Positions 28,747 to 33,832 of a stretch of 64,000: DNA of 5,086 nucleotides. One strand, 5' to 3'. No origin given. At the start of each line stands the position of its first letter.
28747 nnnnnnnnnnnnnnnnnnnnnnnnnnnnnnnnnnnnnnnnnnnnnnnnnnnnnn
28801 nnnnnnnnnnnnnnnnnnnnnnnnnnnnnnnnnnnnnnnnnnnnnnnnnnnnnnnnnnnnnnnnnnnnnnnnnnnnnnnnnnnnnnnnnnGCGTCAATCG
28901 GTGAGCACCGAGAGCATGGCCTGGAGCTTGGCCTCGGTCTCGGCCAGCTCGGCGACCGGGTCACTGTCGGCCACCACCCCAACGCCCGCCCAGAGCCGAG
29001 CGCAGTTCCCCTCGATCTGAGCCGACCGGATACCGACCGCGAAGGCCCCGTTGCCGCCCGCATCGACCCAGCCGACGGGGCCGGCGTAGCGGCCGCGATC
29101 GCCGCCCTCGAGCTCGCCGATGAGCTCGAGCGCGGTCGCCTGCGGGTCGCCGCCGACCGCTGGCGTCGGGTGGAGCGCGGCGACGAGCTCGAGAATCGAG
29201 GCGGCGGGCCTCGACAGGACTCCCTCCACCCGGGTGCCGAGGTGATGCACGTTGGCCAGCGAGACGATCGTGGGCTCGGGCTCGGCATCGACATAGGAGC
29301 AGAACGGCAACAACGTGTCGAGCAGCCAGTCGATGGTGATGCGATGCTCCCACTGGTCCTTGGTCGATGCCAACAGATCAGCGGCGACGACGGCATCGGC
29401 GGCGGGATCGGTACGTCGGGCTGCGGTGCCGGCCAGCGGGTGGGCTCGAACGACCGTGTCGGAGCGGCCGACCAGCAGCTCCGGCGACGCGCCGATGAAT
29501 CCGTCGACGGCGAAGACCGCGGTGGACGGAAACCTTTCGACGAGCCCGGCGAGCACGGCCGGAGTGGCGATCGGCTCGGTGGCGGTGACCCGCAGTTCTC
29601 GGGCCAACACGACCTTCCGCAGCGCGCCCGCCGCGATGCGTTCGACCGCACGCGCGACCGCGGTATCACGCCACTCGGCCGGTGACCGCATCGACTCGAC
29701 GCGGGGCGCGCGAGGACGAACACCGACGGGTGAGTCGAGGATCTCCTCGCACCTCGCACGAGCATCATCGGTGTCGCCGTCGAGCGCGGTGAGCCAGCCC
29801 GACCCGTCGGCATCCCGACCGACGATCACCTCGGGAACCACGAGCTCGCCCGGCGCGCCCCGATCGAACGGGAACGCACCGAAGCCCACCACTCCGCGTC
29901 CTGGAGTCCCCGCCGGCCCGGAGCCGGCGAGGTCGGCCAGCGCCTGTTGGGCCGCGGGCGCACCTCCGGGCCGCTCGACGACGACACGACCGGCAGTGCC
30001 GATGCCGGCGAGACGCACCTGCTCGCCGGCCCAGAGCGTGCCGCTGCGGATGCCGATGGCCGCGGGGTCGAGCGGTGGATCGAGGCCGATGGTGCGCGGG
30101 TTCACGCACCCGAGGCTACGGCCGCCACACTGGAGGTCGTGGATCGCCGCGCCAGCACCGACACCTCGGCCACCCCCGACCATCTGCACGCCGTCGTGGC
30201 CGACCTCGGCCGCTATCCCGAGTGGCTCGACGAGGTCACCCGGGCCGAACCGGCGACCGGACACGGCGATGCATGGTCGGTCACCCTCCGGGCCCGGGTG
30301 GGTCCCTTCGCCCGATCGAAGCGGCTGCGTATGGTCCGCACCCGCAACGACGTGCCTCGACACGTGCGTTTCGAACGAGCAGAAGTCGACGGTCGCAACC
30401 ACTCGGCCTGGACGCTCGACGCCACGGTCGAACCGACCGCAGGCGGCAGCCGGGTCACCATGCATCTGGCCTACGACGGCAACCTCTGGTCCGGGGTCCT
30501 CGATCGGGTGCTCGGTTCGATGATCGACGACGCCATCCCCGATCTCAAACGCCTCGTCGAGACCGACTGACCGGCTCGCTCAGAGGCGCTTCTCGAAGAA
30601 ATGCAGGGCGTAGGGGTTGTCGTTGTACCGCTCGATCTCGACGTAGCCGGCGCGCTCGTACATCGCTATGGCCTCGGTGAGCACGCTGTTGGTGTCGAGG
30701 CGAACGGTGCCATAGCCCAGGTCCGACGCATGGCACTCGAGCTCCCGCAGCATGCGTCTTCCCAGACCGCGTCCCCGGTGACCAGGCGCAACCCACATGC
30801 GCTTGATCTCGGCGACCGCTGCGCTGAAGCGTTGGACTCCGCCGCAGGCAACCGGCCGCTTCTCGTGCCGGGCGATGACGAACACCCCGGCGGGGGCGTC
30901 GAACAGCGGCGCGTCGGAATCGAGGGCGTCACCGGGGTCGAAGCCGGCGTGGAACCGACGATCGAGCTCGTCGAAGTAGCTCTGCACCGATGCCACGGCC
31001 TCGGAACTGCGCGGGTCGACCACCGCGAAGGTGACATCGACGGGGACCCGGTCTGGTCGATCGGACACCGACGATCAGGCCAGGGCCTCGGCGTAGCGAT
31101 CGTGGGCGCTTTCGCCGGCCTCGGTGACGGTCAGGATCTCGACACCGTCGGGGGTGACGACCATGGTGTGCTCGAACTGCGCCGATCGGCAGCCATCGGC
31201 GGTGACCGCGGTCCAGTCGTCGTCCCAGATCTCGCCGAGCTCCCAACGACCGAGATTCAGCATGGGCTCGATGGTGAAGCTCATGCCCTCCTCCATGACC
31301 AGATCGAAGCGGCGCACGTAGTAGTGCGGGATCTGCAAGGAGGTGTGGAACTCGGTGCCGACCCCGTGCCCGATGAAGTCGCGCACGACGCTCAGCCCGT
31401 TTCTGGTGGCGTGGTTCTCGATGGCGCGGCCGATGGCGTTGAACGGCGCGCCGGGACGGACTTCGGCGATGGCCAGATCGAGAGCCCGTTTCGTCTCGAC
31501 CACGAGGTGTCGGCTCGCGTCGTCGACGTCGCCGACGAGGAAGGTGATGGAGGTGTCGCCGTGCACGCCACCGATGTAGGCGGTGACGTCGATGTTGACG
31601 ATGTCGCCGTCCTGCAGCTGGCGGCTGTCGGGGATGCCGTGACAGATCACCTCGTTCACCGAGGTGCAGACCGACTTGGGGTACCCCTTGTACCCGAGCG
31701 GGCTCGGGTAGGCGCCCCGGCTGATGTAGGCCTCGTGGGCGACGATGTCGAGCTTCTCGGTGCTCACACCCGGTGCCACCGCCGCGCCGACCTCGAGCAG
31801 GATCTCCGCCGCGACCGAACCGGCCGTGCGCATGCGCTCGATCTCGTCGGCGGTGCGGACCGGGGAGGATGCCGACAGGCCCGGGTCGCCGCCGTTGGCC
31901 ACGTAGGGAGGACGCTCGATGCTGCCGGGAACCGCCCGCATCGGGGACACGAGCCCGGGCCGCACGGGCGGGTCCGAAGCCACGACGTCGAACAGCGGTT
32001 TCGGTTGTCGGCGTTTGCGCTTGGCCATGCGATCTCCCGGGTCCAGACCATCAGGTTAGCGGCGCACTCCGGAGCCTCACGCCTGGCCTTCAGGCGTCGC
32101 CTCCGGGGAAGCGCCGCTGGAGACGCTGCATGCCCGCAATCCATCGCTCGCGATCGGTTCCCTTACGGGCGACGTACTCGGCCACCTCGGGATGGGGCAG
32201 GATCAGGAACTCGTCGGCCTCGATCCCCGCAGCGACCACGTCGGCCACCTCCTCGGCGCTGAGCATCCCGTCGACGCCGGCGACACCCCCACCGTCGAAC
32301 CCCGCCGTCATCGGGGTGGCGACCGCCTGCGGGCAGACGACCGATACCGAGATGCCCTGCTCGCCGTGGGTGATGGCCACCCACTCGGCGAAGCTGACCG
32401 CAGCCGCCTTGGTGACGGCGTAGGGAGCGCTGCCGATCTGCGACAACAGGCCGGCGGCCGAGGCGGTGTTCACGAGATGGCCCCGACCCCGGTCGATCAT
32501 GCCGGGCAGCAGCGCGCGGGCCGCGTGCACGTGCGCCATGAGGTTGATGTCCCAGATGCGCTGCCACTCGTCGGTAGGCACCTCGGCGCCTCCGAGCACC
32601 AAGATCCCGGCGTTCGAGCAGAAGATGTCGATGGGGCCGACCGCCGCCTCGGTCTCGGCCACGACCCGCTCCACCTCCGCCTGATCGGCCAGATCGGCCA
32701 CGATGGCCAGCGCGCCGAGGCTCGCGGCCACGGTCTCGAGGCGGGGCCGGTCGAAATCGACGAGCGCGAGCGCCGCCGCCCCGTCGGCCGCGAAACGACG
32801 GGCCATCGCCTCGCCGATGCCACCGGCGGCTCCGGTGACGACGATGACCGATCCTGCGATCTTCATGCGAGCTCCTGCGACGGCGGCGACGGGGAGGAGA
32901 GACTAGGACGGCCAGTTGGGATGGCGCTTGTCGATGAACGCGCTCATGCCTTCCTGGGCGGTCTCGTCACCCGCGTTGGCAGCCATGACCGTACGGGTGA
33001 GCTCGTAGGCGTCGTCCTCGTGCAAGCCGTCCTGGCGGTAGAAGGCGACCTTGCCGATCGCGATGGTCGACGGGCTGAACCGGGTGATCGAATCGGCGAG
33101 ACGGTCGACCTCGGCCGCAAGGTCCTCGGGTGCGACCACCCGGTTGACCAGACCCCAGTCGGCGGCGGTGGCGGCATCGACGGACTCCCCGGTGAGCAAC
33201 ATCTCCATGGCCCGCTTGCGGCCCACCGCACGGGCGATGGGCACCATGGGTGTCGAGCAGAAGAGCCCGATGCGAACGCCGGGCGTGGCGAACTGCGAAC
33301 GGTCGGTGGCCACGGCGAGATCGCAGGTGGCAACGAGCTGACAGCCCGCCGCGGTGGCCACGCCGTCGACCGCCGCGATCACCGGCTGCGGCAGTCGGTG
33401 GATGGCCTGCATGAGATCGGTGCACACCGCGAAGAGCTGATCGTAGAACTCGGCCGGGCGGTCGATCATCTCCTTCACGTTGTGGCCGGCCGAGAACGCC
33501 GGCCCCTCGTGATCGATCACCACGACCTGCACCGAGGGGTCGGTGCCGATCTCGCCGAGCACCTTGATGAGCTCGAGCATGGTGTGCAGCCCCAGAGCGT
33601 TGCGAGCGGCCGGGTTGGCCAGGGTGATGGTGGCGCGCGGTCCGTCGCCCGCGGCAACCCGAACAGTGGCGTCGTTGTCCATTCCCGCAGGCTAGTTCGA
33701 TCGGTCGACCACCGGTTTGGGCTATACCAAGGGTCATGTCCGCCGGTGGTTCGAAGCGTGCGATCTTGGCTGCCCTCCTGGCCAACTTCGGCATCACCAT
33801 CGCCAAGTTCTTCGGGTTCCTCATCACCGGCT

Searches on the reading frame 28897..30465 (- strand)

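Call 29: search_protein_families(library=pfam, proteins=[window:28897-30465:-], max_evalue=0.00001)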
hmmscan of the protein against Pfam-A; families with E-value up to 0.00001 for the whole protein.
window:28897-30465:- (523 aa): 1 family
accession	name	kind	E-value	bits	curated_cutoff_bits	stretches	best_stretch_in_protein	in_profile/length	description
PF00425.24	Chorismate_bind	-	3.2e-69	233.8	27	1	268-513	7-257/257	chorismate binding enzyme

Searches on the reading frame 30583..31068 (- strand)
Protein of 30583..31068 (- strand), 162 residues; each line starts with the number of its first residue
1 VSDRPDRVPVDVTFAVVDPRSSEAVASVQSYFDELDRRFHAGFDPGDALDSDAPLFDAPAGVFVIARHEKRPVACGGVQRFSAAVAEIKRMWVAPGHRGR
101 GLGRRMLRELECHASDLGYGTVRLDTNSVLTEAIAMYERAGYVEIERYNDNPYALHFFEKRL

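Call 29: search_protein_families(library=pfam, proteins=[window:30583-31068:-], max_evalue=0.00001)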
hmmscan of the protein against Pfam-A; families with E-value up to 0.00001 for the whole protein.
window:30583-31068:- (162 aa): 3 families
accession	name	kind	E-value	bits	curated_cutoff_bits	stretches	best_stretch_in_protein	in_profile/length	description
PF00583.31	Acetyltransf_1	-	1.7e-17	64.2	20.7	1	36-142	9-116/116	Acetyltransferase (GNAT) family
PF13508.13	Acetyltransf_7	-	3.6e-15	56.6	27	1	61-144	3-84/84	Acetyltransferase (GNAT) domain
PF13673.13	Acetyltransf_10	-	5.1e-08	33.4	23.6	1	62-147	32-112/128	Acetyltransferase (GNAT) domain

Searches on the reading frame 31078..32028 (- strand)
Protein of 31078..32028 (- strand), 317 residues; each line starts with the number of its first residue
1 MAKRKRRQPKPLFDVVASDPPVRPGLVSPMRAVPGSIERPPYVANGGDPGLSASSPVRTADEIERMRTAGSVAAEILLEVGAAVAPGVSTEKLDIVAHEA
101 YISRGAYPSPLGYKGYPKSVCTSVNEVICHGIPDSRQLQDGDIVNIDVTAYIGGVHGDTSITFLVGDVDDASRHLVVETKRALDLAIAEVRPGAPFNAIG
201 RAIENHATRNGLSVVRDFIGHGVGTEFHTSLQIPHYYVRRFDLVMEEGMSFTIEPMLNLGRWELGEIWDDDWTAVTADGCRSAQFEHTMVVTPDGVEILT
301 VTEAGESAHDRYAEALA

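Call 29: search_protein_families(library=pfam, proteins=[window:31078-32028:-], max_evalue=0.00001)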
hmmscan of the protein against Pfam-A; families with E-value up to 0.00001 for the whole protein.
window:31078-32028:- (317 aa): 1 family
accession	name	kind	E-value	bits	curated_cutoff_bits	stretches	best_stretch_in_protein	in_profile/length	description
PF00557.29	Peptidase_M24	-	5.5e-49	167.2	23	1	64-293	1-208/208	Metallopeptidase family M24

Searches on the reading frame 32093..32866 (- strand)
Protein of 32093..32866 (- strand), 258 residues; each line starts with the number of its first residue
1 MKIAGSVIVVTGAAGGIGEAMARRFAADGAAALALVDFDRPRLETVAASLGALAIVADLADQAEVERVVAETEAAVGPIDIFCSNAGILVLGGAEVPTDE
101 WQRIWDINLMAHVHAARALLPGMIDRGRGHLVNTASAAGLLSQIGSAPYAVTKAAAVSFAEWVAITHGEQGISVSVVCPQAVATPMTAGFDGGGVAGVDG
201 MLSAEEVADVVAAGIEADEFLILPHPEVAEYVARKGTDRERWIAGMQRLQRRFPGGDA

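Call 29: search_protein_families(library=pfam, proteins=[window:32093-32866:-], max_evalue=0.00001)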
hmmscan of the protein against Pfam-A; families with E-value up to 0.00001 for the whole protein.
window:32093-32866:- (258 aa): 3 families
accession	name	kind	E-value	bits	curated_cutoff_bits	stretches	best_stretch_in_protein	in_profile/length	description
PF00106.31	adh_short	-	3.5e-44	151.1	26.6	1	7-188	2-188/195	short chain dehydrogenase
PF13561.12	adh_short_C2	-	4.5e-33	115.2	27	1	12-192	1-186/236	Enoyl-(Acyl carrier protein) reductase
PF08659.16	KR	-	5.4e-11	43.2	22.6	1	7-175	2-174/180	KR domain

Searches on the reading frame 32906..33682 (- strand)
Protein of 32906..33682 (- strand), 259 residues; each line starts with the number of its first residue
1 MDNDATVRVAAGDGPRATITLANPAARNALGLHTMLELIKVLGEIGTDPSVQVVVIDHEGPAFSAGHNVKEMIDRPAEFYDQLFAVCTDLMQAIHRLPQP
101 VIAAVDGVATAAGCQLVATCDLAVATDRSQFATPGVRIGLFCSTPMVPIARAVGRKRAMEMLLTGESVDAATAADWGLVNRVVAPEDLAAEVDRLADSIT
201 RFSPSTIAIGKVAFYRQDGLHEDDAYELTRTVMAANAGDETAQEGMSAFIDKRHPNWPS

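Call 29: search_protein_families(library=pfam, proteins=[window:32906-33682:-], max_evalue=0.00001)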
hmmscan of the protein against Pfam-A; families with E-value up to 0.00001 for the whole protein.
window:32906-33682:- (259 aa): 2 families
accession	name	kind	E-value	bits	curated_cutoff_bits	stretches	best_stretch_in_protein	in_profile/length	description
PF00378.25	ECH_1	-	3.2e-52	177.8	27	1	17-257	7-248/251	Enoyl-CoA hydratase/isomerase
PF16113.10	ECH_2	-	2.2e-27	96.9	27.2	1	18-198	3-187/335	Enoyl-CoA hydratase/isomerase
